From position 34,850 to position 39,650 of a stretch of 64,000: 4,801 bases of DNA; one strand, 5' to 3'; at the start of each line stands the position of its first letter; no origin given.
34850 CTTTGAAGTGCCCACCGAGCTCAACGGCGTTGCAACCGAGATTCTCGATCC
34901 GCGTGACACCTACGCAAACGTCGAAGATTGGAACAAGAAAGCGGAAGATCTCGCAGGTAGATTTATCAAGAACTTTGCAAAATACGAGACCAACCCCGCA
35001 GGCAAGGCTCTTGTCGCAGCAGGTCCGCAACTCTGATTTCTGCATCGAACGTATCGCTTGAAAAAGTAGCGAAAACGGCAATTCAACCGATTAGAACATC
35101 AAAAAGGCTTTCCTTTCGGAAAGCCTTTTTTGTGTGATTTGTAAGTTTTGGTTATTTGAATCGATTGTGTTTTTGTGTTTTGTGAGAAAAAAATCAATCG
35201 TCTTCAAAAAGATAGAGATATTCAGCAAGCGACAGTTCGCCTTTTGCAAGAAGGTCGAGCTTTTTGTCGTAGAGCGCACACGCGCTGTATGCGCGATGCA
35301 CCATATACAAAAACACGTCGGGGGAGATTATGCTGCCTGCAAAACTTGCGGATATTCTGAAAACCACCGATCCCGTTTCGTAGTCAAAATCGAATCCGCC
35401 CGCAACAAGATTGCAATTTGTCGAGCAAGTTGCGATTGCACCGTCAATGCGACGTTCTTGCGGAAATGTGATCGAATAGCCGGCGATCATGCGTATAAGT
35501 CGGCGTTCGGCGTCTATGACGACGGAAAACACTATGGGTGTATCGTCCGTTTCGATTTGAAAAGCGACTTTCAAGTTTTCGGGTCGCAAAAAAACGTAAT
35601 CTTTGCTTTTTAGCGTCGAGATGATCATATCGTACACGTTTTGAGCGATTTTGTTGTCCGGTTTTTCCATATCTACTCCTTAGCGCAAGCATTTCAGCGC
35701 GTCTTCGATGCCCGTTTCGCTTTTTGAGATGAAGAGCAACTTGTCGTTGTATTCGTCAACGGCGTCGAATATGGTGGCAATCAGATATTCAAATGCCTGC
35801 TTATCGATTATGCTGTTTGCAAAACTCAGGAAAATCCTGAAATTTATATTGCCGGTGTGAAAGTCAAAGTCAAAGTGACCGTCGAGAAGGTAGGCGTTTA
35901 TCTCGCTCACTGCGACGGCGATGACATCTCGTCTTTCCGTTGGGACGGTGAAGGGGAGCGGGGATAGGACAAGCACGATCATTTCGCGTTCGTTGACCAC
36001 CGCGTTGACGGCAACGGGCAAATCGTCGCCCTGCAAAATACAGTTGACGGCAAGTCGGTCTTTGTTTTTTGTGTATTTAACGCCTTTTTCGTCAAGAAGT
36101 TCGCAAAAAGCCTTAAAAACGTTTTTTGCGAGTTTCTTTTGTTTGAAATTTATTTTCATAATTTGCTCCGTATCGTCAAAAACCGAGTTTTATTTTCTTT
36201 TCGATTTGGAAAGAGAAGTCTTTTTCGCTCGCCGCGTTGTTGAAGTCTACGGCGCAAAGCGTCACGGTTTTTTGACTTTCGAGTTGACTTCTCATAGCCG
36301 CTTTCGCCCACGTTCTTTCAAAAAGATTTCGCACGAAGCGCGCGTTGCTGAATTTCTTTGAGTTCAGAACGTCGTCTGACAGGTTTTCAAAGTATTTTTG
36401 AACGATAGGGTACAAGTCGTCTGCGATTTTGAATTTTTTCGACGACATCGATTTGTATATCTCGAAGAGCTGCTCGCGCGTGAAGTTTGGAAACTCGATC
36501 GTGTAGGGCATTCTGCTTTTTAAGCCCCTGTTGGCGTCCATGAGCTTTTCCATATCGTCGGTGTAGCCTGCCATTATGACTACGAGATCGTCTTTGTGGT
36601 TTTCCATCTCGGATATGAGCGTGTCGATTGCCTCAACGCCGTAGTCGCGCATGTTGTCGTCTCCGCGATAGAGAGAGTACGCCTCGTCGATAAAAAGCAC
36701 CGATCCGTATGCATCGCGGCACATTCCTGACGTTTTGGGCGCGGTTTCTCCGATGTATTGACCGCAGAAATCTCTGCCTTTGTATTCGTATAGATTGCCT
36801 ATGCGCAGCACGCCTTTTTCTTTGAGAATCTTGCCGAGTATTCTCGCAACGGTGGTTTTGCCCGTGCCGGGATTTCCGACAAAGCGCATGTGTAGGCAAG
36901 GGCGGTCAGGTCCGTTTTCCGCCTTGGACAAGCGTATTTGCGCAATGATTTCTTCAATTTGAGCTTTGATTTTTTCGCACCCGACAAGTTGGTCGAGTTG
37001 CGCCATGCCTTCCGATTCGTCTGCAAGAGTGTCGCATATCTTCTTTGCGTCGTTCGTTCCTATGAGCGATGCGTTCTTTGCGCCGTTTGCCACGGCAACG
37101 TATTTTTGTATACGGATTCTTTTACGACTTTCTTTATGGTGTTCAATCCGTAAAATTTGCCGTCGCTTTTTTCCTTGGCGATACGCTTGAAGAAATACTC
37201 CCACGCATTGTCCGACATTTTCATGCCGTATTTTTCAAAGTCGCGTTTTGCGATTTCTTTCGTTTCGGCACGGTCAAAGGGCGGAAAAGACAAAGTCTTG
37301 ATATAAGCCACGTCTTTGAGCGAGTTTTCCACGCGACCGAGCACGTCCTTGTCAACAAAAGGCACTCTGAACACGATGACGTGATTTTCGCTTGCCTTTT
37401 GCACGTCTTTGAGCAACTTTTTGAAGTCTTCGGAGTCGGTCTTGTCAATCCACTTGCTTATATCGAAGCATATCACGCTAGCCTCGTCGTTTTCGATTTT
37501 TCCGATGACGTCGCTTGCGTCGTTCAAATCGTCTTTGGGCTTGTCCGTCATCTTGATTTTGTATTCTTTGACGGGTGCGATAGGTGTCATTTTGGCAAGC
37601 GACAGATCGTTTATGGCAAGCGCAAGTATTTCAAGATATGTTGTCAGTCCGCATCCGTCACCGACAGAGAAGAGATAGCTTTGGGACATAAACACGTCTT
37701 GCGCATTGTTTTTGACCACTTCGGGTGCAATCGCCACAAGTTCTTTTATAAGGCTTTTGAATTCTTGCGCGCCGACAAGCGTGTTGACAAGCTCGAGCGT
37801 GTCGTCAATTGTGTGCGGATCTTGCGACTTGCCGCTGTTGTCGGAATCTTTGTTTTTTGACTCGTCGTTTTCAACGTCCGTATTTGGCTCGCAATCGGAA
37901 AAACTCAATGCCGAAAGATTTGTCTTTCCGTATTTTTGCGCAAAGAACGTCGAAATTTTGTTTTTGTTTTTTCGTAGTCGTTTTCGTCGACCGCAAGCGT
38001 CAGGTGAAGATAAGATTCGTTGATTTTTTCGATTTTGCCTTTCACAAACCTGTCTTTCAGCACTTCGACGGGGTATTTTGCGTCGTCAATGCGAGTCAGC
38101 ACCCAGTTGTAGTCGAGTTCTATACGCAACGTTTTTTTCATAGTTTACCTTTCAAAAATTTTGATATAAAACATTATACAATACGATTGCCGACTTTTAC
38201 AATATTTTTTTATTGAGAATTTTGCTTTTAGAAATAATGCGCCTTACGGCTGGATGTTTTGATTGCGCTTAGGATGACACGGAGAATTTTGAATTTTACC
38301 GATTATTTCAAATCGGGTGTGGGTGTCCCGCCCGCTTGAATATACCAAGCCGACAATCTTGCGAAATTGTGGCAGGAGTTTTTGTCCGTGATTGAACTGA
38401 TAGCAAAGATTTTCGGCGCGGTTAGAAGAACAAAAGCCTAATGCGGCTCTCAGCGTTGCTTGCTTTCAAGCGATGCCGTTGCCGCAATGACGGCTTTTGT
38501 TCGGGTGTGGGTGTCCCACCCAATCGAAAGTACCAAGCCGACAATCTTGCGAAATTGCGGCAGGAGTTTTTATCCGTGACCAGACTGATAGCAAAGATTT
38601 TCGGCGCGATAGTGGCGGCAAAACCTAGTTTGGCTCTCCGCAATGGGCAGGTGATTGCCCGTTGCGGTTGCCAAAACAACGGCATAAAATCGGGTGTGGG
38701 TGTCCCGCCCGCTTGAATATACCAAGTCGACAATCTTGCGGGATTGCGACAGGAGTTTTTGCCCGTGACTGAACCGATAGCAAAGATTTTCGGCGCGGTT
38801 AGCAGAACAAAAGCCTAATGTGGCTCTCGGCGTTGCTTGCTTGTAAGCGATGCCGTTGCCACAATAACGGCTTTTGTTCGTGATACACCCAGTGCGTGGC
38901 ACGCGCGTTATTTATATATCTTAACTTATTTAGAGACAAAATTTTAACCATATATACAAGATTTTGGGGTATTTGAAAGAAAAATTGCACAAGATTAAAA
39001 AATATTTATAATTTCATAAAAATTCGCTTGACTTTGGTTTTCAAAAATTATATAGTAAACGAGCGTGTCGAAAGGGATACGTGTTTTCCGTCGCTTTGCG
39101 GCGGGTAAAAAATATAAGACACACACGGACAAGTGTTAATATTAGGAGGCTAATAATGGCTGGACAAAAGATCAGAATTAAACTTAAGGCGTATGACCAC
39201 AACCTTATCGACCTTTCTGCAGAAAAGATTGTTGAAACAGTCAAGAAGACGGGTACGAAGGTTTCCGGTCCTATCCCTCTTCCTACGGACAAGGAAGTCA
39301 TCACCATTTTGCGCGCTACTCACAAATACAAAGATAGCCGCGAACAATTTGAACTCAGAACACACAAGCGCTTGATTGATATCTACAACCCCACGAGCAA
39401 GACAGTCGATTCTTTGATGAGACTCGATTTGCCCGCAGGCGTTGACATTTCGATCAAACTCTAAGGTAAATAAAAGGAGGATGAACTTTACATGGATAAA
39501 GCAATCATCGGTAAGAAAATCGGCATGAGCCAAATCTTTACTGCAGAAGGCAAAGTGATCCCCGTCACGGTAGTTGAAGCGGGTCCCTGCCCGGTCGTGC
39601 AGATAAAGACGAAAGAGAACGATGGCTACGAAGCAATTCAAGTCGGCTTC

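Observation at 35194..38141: Three-gene minus-strand operon: tandem-AAA+ SpoVK/CbbX-like ATPase with a novel N-terminal domain plus two YbjN-like chaperone-fold paralogues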

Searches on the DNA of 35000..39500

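Call 65: search_rna_families(source=window, start=35000, end=39500, threshold=evalue, max_evalue=0.1)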
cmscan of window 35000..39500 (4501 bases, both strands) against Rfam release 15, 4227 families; matches with E-value up to 0.1: 1.
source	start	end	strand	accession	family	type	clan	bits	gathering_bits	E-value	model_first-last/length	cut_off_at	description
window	35074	35133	+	RF01859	Phe_leader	Cis-reg; leader;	-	29.7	55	0.047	1-125/125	no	Phenylalanine leader peptide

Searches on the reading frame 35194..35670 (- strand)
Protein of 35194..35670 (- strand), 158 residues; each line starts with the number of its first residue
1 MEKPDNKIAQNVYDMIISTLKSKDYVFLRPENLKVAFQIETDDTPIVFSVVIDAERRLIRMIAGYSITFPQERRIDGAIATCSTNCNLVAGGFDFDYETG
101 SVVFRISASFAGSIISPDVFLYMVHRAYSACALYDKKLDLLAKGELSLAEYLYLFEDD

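Call 8: search_protein_families(library=pfam, proteins=[window:35194-35670:-], max_evalue=1)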
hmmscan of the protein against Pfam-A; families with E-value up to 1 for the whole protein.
window:35194-35670:- (158 aa): 0 families

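Call 9: search_protein_families(library=ncbifam, proteins=[window:35194-35670:-], max_evalue=1)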
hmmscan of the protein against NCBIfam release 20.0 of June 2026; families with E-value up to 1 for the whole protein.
window:35194-35670:- (158 aa): 0 families

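Call 10: search_protein_families(library=padloc, proteins=[window:35194-35670:-], max_evalue=1)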
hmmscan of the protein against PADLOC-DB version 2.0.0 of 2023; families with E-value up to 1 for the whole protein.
window:35194-35670:- (158 aa): 0 families

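Call 90: search_protein_families(library=phrogs, proteins=[window:35194-35670:-], max_evalue=0.001)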
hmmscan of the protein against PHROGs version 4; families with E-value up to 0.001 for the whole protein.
window:35194-35670:- (158 aa): 0 families
